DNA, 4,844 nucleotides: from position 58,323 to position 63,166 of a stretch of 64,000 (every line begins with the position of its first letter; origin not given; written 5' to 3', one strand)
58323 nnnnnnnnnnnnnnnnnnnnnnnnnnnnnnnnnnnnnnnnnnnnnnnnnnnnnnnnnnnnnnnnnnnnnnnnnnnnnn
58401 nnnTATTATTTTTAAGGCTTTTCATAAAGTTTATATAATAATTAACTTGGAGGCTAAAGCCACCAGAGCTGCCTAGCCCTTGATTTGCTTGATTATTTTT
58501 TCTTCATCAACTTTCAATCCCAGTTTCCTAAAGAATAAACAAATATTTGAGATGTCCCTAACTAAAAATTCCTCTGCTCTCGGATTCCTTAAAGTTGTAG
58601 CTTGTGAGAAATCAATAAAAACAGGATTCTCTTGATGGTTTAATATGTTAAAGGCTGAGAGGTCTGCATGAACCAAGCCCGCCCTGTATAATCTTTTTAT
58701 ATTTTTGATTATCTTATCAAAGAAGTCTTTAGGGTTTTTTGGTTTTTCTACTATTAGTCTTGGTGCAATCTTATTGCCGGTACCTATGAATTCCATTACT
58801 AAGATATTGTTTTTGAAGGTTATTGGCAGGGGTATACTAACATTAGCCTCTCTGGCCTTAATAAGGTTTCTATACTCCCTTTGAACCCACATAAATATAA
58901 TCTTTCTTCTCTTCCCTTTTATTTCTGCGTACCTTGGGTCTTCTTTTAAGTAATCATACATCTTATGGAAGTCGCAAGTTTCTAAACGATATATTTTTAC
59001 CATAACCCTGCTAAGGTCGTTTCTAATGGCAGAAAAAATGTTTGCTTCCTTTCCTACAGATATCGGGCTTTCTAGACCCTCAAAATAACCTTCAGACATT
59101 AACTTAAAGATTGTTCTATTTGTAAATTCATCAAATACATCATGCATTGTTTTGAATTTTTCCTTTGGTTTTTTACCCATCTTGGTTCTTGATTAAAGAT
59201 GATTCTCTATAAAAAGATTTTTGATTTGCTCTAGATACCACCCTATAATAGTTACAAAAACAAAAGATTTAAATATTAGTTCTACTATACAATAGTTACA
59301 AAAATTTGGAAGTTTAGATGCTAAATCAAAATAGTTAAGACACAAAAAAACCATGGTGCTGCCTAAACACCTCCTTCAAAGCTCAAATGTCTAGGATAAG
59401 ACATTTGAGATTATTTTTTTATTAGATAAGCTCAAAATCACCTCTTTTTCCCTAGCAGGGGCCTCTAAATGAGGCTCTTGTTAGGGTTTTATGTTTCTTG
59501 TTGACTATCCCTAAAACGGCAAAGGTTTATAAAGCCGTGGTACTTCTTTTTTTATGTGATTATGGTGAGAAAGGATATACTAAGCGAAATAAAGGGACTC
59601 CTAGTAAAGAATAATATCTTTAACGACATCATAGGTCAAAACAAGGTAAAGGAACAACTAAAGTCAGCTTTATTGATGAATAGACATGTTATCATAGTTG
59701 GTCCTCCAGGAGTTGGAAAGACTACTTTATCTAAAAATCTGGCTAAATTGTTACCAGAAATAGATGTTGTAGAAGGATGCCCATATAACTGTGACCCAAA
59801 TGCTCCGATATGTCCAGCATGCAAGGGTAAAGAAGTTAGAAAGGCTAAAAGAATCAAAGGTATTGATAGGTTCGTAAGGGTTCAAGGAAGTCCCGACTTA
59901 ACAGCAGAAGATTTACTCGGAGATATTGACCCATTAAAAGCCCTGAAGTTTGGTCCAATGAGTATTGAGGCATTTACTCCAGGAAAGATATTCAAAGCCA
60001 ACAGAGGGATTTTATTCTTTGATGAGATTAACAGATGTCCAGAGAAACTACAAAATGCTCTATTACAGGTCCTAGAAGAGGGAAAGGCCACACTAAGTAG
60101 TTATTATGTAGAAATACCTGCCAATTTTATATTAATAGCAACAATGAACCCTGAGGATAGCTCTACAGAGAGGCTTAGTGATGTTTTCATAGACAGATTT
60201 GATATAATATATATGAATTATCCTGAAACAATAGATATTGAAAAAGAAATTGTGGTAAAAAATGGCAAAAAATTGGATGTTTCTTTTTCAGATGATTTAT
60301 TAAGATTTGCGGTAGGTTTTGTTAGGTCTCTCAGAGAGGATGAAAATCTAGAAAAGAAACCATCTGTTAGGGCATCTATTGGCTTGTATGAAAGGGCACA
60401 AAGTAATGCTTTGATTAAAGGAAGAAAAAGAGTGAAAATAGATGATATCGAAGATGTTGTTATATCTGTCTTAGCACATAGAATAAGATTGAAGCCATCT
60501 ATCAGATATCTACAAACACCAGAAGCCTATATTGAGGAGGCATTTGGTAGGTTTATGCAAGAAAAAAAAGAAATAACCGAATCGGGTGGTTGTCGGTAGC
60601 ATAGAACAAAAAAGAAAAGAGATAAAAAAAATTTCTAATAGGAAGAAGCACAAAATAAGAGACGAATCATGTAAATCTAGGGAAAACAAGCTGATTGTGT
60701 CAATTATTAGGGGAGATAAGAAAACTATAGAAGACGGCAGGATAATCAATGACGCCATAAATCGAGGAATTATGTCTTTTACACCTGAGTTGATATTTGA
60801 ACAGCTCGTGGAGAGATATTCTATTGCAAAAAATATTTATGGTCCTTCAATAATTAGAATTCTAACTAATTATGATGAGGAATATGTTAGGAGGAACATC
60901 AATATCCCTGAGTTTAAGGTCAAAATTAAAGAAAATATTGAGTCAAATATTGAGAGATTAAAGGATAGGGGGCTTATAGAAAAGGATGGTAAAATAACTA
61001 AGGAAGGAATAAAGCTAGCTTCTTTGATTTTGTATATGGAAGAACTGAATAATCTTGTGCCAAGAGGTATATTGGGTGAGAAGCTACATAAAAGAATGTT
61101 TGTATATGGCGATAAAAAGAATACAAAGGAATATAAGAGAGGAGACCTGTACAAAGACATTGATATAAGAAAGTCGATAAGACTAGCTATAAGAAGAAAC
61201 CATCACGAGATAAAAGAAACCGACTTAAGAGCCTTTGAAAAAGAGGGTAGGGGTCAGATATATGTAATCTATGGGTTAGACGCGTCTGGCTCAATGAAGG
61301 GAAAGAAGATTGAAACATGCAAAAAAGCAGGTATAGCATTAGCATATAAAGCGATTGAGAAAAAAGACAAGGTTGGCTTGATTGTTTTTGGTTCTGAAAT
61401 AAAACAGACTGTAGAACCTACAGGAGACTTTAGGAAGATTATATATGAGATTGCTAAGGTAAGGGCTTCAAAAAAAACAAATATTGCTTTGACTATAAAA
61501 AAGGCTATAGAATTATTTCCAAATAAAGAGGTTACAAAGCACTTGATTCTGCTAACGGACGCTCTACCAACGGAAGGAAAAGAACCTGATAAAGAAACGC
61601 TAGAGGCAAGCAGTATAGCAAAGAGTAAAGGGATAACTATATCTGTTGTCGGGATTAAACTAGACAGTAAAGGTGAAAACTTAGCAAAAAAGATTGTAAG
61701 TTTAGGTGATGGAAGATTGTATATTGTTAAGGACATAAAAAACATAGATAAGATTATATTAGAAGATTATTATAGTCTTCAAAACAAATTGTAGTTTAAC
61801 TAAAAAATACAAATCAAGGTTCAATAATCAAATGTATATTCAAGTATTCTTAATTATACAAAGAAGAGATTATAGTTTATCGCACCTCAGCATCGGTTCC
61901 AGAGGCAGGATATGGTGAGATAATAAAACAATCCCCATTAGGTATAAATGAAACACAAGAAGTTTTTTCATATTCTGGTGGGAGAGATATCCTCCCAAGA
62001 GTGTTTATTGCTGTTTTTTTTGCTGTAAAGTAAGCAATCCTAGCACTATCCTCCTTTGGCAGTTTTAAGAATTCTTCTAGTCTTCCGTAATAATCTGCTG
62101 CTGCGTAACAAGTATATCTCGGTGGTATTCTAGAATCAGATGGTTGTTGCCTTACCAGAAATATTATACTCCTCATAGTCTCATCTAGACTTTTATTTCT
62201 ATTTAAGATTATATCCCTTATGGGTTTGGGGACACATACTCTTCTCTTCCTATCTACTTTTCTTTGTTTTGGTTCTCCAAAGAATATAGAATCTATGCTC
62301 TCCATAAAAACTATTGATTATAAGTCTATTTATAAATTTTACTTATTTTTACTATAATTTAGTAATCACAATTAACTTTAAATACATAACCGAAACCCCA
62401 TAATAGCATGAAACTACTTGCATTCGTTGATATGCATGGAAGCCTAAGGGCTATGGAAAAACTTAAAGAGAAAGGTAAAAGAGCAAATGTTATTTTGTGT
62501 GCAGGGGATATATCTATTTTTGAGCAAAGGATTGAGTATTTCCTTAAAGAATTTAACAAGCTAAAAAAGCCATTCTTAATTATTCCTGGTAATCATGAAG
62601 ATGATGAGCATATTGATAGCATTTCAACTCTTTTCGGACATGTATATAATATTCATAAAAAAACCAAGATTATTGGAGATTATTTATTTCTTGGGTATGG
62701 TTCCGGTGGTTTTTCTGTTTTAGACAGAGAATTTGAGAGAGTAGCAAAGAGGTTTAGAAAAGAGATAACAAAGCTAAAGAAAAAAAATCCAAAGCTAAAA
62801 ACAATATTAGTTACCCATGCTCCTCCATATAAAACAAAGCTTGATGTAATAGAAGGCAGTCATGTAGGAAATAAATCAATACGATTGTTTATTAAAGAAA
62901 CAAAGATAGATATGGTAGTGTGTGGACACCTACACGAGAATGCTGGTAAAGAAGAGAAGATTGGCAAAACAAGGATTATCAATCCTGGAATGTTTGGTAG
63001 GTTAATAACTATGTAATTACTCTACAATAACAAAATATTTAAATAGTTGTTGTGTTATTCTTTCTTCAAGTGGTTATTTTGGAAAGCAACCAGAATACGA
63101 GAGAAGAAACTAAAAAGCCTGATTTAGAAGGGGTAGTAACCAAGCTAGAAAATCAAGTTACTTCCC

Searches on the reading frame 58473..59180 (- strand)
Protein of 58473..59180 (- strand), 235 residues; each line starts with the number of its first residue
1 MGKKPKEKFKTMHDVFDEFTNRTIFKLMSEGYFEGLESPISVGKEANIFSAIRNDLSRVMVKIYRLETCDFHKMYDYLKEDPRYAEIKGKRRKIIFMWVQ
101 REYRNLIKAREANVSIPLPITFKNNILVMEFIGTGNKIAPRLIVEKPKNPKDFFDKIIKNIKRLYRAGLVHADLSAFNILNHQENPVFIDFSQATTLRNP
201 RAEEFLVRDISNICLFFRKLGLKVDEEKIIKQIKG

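Call 15: search_protein_families(library=pfam, proteins=[window:58473-59180:-], max_evalue=0.0001)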
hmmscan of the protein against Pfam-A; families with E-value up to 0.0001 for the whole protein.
window:58473-59180:- (235 aa): 3 families
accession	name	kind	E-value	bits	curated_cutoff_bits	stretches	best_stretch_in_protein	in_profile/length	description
PF01163.29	RIO1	-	1e-53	182.2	22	1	47-228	1-186/187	RIO domain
PF00069.31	Pkinase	-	3.8e-05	23.7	31.7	1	122-201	70-152/263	Protein kinase domain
PF03109.22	ABC1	-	8.9e-05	22.2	22.9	0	111-197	128-217/244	ABC1 atypical kinase-like domain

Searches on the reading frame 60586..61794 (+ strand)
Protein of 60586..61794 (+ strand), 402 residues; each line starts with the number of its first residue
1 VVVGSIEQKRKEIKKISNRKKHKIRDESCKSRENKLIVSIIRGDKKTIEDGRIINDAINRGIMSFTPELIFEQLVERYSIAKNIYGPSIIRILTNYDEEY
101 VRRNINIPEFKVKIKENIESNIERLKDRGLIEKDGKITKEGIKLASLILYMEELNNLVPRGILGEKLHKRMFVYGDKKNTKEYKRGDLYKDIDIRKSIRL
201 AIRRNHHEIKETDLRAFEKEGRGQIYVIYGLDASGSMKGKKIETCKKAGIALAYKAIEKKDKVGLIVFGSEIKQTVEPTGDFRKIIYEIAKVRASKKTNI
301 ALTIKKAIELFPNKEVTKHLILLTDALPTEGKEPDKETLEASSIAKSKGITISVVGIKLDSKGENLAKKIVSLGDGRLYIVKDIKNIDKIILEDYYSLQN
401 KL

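Call 15: search_protein_families(library=pfam, proteins=[window:60586-61794:+], max_evalue=0.0001)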
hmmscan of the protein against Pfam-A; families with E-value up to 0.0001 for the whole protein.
window:60586-61794:+ (402 aa): 4 families
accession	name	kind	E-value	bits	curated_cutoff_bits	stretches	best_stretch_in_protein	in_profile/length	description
PF00092.34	VWA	-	1.9e-14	54.7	23.8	1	231-390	6-171/174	von Willebrand factor type A domain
PF13519.12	VWA_2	-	7.6e-12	46.2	27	1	231-326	5-106/107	von Willebrand factor type A domain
PF13768.12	VWA_3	-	7.6e-08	33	27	1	231-367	7-143/155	von Willebrand factor type A domain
PF01882.25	DUF58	-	4e-06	26.6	23.4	1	181-328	3-145/216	Protein of unknown function DUF58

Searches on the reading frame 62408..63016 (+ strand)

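Call 15: search_protein_families(library=pfam, proteins=[window:62408-63016:+], max_evalue=0.0001)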
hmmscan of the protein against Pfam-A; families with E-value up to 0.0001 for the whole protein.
window:62408-63016:+ (202 aa): 3 families
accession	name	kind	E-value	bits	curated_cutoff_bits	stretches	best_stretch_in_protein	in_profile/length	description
PF00149.33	Metallophos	-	6.5e-20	72.8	21.5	1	1-177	1-190/191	Calcineurin-like phosphoesterase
PF12850.12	Metallophos_2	-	1.7e-15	57.8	27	1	1-197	1-136/154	Calcineurin-like phosphoesterase superfamily domain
PF14582.11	Metallophos_3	-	3.7e-10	40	28.2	1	42-196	78-239/259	Metallophosphoesterase, calcineurin superfamily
